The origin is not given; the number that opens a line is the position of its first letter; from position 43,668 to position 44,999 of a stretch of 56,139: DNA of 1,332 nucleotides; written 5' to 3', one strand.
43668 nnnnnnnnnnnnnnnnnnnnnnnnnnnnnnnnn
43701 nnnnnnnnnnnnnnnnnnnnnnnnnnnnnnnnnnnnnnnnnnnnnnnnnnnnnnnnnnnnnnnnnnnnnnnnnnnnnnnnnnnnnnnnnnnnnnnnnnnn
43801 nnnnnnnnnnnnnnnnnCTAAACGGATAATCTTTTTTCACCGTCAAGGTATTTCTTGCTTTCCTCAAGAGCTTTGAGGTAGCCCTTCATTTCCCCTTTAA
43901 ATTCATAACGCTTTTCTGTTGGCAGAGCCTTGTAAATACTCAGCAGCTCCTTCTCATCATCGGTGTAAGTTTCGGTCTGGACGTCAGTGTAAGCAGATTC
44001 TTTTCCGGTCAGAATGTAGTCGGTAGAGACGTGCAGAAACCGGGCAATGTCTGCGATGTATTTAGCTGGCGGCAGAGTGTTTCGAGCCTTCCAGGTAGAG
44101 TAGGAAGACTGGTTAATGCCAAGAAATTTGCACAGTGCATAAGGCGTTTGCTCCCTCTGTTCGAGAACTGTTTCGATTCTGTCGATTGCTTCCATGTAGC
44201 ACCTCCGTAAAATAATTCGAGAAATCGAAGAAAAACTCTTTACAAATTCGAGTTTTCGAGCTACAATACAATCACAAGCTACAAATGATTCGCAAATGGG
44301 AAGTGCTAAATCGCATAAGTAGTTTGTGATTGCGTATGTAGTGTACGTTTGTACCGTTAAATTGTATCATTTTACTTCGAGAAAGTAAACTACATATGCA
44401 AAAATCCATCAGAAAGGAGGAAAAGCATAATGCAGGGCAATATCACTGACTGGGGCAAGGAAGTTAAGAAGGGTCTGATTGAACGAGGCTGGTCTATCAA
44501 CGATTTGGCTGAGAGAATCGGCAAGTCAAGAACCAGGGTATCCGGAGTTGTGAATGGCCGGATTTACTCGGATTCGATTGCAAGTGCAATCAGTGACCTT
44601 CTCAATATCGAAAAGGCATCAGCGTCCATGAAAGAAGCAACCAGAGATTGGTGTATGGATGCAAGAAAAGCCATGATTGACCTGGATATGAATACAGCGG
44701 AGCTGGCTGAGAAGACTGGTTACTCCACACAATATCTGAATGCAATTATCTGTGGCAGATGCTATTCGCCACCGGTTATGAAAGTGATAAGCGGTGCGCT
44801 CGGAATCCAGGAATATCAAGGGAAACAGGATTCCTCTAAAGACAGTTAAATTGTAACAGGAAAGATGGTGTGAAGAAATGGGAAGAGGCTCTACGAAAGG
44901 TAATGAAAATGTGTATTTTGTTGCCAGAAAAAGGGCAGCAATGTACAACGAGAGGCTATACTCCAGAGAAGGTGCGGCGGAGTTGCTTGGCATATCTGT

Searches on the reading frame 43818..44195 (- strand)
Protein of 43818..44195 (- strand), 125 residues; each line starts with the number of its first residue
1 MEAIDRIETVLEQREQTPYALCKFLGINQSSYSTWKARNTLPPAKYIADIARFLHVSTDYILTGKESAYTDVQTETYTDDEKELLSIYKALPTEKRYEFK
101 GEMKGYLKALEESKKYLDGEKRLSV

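Call 10: search_protein_families(library=pfam, max_evalue=0.001, proteins=[window:43818-44195:-])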
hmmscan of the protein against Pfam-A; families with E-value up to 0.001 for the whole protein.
window:43818-44195:- (125 aa): 1 family
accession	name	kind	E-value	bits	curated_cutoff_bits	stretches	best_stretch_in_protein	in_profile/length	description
PF07022.19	Phage_CI_repr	-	3.9e-08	34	22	1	20-69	17-65/65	Bacteriophage CI repressor helix-turn-helix domain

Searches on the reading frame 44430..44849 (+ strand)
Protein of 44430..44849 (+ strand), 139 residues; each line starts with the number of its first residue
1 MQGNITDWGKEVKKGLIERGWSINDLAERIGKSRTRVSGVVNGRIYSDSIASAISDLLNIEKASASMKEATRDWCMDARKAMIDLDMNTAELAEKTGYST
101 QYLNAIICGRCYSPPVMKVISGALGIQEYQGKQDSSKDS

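Call 10: search_protein_families(library=pfam, max_evalue=0.001, proteins=[window:44430-44849:+])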
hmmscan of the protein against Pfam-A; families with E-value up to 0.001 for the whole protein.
window:44430-44849:+ (139 aa): 6 families
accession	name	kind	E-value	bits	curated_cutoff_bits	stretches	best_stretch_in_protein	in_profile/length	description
PF01381.28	HTH_3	-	8.6e-14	51.8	23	1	13-61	2-51/55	Helix-turn-helix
PF13443.12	HTH_26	-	6.9e-10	39.5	22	1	14-60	4-52/63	Cro/C1-type HTH DNA-binding domain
PF13560.12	HTH_31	-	7e-07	29.9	27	1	18-47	12-43/64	Helix-turn-helix domain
PF12844.13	HTH_19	-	8.6e-05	22.8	30.2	0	9-36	1-28/64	Helix-turn-helix domain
PF13412.12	HTH_24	-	0.00022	21.2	21.9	0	22-38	19-35/48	Winged helix-turn-helix DNA-binding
PF12802.13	MarR_2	-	0.00064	20.3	27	0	22-42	22-42/61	MarR family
